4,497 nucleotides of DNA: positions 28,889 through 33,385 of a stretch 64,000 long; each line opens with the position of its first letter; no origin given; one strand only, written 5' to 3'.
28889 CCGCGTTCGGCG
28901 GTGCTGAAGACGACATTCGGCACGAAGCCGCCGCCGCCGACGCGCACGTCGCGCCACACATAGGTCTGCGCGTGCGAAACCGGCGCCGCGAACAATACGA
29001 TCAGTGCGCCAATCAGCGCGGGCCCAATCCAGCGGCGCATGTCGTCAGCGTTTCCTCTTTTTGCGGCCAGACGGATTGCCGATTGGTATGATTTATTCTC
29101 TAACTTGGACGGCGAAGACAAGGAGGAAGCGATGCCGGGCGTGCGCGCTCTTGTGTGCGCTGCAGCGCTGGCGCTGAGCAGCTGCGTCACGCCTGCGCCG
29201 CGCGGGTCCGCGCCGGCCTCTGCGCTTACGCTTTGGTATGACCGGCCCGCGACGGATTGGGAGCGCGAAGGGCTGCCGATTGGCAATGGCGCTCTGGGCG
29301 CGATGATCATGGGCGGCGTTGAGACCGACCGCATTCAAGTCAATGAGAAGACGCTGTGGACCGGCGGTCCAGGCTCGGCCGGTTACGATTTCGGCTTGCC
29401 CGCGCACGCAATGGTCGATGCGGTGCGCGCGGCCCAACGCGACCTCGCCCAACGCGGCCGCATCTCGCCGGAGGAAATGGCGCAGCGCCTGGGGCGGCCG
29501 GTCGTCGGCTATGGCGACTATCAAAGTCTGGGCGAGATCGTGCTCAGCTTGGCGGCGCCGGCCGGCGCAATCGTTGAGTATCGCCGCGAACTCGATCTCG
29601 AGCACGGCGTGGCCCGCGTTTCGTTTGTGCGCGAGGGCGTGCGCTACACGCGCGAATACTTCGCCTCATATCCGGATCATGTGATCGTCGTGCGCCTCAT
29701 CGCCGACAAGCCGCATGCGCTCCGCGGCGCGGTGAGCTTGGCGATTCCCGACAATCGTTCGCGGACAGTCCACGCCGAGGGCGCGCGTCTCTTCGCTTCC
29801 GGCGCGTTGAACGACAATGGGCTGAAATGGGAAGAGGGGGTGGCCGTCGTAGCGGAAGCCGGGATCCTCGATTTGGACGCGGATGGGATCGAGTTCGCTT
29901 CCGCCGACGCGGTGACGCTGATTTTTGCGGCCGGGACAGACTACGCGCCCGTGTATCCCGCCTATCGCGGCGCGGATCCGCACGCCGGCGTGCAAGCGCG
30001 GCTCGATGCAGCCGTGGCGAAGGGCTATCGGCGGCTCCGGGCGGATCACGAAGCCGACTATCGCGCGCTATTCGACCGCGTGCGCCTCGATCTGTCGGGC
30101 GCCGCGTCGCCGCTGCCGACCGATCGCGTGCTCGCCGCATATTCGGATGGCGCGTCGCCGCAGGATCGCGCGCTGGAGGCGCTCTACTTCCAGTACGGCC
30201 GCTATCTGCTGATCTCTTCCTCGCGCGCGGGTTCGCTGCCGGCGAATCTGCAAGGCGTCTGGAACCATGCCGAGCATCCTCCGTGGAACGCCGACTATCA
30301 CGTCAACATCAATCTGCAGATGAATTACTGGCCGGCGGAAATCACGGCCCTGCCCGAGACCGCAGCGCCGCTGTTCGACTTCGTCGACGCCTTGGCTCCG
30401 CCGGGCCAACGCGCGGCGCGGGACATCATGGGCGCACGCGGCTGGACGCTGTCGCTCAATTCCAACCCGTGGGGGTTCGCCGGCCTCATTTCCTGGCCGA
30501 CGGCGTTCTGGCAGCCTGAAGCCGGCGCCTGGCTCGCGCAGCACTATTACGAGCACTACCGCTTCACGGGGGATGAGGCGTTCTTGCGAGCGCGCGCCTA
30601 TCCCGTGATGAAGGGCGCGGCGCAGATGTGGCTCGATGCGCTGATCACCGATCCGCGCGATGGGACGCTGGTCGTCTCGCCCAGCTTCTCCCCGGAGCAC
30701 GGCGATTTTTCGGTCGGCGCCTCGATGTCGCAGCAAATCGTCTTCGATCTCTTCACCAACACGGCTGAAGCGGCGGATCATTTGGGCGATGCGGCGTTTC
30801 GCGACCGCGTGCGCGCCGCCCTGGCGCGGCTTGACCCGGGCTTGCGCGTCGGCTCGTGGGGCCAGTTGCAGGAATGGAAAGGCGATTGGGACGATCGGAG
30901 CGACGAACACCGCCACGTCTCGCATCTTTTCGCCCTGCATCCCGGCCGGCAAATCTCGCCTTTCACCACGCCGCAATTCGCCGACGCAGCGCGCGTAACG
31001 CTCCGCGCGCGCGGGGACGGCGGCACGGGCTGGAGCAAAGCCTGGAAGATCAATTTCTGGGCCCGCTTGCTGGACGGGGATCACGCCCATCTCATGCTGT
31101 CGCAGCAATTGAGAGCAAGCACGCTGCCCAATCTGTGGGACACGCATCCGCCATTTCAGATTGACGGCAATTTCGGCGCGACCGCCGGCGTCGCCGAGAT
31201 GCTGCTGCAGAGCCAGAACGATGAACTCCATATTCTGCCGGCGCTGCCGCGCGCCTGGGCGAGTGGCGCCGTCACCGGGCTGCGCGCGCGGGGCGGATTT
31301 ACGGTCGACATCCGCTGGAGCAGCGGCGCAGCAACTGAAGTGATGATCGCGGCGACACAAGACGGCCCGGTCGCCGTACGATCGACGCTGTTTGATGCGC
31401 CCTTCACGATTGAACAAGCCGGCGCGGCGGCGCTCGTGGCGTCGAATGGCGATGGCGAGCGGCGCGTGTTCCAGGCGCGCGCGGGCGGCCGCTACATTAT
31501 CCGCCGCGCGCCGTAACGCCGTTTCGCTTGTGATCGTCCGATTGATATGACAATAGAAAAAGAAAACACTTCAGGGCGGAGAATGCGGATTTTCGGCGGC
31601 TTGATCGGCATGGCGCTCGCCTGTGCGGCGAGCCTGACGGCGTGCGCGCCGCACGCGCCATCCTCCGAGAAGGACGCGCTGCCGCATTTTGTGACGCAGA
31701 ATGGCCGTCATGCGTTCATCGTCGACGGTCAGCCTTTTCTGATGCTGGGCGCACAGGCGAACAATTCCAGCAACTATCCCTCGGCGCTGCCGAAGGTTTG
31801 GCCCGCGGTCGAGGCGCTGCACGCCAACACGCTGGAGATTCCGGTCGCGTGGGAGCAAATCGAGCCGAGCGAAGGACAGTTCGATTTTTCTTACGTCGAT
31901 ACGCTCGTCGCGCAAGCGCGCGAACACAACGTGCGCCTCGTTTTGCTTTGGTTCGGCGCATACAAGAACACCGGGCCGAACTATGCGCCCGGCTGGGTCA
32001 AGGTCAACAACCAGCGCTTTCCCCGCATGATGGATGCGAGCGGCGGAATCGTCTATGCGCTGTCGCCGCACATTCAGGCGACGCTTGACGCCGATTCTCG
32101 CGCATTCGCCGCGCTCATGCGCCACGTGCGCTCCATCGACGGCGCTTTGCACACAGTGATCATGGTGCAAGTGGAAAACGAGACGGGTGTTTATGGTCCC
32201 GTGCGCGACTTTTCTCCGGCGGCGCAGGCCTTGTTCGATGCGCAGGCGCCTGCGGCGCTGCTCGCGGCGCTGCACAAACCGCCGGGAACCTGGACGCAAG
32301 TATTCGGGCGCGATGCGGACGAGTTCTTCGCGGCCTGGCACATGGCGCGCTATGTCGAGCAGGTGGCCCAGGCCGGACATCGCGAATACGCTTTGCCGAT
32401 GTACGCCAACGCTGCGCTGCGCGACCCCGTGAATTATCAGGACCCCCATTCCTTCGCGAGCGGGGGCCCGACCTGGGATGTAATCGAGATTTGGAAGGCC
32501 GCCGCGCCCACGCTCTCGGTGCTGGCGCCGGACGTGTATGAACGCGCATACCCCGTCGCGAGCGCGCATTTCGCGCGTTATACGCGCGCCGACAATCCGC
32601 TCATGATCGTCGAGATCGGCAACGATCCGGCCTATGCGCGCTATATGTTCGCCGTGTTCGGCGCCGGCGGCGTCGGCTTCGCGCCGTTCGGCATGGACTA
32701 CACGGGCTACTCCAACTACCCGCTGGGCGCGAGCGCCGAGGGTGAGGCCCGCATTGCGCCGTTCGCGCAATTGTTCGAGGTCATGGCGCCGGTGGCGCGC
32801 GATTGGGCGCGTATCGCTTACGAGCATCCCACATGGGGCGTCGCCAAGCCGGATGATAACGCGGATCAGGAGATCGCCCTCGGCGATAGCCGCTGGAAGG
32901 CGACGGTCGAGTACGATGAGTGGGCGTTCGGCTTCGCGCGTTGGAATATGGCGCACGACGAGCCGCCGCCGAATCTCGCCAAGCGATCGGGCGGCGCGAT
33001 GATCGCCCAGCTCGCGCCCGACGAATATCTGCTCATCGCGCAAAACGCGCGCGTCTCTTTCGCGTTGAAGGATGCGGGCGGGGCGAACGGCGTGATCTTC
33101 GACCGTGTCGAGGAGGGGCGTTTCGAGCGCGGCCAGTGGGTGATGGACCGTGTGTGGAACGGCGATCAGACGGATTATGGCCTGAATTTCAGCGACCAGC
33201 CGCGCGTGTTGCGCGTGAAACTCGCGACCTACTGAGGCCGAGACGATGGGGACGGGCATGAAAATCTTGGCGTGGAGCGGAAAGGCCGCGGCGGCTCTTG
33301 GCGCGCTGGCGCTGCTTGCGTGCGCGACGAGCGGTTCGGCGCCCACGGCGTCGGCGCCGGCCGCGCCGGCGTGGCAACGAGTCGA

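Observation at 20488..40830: Complete fucogalactoxyloglucan utilisation locus in a stalked/hyphomonad-type alphaproteobacterium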

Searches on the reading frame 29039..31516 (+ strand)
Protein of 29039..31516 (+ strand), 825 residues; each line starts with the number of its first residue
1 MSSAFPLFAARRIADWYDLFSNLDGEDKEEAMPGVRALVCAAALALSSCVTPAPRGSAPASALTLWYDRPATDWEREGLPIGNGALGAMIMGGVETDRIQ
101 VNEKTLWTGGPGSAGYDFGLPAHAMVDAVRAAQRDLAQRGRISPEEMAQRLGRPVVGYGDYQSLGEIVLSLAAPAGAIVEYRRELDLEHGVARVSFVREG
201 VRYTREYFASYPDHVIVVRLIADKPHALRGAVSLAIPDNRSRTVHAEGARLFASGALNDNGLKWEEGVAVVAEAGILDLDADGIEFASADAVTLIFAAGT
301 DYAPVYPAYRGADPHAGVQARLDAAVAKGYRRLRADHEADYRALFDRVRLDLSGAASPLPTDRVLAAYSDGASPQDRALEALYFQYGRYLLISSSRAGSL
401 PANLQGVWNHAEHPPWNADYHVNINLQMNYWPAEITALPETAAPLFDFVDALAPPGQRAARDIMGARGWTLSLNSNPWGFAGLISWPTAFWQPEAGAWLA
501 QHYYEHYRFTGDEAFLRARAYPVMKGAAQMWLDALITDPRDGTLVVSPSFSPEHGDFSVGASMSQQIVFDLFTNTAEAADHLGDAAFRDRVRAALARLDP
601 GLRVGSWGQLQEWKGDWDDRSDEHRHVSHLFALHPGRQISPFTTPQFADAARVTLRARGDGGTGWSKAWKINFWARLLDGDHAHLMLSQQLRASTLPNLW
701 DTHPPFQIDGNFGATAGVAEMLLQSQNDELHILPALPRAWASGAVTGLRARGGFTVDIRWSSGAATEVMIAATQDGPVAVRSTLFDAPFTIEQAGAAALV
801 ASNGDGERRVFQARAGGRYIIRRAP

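Call 3: search_protein_families(library=pfam, proteins=[window:29039-31516:+])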
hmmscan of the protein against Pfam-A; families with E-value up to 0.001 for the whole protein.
window:29039-31516:+ (825 aa): 3 families
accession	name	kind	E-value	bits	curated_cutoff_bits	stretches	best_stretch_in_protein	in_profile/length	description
PF22124.2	Glyco_hydro_95_cat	-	1.2e-166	555.1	27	1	330-722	2-408/408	Glycosyl hydrolase family 95 catalytic domain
PF14498.12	Glyco_hyd_65N_2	-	6.8e-55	187.1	27.7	1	65-303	1-232/234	Glycosyl hydrolase family 65, N-terminal domain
PF21307.2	Glyco_hydro_95_C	-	1.3e-23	83.8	27.6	1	724-821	1-94/94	Glycoside hydrolase family 95, C-terminal domain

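Call 7: search_protein_families(library=ncbifam, proteins=[window:29039-31516:+])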
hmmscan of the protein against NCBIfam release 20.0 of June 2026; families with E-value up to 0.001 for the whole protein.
window:29039-31516:+ (825 aa): 0 families

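Call 11: search_solved_structures(query=window:29039-31516:+)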
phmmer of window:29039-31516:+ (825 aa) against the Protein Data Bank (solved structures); distinct sequences matched with E-value up to 0.001: 9.
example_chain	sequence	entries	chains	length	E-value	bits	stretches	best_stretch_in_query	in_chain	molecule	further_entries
4ufc_A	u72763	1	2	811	2.6e-165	555.2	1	62-782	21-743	GH95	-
7kmq_A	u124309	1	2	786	7.5e-156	523.9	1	52-774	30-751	Glyco_hyd_65N_2 domain-containing protein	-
2rdy_A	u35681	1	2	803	8e-152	510.6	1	63-823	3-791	BH0842 protein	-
8zbv_A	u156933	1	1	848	1e-138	467.2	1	38-775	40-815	Alpha-L-fucosidase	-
7znz_A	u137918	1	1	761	1.7e-133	449.9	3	158-535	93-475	FucOB, a GH95 family alpha-1,2-fucosidase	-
7zo0_A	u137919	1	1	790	1.5e-132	446.8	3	158-535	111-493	GH95 family alpha-1,2-fucosidase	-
2eab_A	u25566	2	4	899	3.1e-124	419.3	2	52-584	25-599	Alpha-fucosidase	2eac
2ead_A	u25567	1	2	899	2.5e-123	416.3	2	52-584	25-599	Alpha-fucosidase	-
2eae_A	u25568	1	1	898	4.4e-123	415.5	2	52-584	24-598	Alpha-fucosidase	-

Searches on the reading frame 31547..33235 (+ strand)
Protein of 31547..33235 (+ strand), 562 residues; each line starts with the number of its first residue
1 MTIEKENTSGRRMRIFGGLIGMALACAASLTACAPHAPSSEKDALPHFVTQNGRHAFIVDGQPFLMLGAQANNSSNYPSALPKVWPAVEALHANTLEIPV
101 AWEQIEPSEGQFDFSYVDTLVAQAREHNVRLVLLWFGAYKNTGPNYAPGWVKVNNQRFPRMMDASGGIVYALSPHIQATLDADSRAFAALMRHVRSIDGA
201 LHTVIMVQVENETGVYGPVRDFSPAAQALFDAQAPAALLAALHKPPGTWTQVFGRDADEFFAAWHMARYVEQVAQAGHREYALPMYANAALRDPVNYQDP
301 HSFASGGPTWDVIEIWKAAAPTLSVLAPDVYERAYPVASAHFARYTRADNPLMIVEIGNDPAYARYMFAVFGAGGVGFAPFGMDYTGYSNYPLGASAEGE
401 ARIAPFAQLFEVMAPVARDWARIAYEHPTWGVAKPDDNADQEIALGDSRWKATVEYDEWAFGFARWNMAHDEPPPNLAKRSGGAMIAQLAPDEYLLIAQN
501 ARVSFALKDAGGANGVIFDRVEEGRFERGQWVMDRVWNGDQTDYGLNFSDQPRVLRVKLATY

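Call 3: search_protein_families(library=pfam, proteins=[window:31547-33235:+])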
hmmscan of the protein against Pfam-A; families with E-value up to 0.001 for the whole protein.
window:31547-33235:+ (562 aa): 3 families
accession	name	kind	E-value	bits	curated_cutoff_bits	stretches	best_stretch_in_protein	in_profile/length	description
PF18120.7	DUF5597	-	1.6e-32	112.9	23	1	406-548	1-132/133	Domain of unknown function (DUF5597)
PF01301.25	Glyco_hydro_35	-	5.7e-07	29.9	27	1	57-245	2-183/319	Glycosyl hydrolases family 35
PF02449.21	Glyco_hydro_42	-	2.3e-06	27.6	21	1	100-231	32-155/376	Beta-galactosidase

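Call 7: search_protein_families(library=ncbifam, proteins=[window:31547-33235:+])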
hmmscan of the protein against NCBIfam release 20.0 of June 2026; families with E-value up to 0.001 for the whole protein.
window:31547-33235:+ (562 aa): 1 family
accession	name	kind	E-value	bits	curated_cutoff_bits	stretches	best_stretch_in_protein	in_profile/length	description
NF051902.1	GH35_fam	subfamily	1.6e-143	479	500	1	46-559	1-509/510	GH35 family beta-galactosidase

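Call 10: search_solved_structures(query=window:31547-33235:+)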
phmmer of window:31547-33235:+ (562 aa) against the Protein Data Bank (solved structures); distinct sequences matched with E-value up to 0.001: 10.
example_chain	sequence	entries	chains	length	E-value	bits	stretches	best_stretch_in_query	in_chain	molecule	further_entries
3u7v_A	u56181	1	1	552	1.4e-198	664.4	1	13-562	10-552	Beta-galactosidase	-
7kmn_A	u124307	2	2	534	1.1e-182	611.9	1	35-562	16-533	Beta-galactosidase, GH35 family | Beta-galactosidase, GH35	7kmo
8fa4_B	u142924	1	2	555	4.2e-182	609.9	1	29-562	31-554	Glycoside hydrolase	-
5jaw_A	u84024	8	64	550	6.7e-175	586.2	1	43-562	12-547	Beta-galactosidase, putative, bgl35A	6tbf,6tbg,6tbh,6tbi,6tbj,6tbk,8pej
4d1i_A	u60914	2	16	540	9.9e-175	585.6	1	45-562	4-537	BETA-GALACTOSIDASE, PUTATIVE, BGL35A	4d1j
8faa_A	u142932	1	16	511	2.4e-122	412.6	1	44-562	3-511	Beta-galactosidase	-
8z47_A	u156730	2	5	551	2.1e-65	224.7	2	50-244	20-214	Beta-galactosidase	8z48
8z43_A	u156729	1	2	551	2.1e-64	221.3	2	50-244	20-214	Beta-galactosidase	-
8h25_A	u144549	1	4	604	1.2e-06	30.7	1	53-230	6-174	Beta-galactosidase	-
8fa5_B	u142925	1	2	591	2.3e-06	29.7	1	42-230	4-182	Beta-galactosidase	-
